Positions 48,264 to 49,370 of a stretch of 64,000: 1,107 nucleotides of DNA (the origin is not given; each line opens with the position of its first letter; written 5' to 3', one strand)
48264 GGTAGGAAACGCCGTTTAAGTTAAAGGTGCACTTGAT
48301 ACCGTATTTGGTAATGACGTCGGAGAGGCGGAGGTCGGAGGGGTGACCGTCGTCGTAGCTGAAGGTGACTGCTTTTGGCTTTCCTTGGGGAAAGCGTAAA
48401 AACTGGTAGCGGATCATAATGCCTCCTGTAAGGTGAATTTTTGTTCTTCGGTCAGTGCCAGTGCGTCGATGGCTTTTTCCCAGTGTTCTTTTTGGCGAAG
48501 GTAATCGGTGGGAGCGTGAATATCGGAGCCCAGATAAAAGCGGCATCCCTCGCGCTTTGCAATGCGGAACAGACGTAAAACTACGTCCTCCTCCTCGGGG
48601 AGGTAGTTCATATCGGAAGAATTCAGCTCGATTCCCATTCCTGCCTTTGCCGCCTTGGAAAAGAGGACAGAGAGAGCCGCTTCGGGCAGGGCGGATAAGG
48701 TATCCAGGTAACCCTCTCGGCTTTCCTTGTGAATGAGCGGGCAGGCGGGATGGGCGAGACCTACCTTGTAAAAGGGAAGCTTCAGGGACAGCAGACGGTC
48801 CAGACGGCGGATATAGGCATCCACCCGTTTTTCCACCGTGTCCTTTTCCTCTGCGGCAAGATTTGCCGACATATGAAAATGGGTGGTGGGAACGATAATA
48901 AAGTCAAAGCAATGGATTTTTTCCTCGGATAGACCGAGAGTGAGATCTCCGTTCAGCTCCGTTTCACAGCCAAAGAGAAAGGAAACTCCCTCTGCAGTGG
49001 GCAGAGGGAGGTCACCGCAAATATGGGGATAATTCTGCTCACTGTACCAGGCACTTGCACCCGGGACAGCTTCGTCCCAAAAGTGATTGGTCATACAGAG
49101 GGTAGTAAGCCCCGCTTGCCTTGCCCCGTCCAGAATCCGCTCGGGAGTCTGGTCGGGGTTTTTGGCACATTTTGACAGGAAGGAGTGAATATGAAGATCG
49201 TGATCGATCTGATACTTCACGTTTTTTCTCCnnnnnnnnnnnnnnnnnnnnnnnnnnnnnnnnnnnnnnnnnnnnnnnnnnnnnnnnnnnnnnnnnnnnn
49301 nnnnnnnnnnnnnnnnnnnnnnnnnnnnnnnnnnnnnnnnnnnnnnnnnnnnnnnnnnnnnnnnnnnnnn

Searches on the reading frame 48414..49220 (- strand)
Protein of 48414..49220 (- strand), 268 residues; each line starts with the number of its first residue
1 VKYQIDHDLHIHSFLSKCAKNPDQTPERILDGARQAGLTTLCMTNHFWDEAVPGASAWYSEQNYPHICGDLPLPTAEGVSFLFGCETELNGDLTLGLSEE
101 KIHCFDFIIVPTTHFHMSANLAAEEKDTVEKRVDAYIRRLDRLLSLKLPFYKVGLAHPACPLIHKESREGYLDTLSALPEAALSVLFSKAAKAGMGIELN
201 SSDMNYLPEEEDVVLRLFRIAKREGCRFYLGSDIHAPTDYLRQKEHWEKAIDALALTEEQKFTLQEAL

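Call 32: search_protein_families(library=pfam, proteins=[window:48414-49220:-], max_evalue=0.01)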
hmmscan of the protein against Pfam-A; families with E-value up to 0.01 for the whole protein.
window:48414-49220:- (268 aa): 1 family
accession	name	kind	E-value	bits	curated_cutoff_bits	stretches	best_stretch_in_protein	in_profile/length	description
PF02811.25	PHP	-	0.00026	21.8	26.4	1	8-201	1-163/164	PHP domain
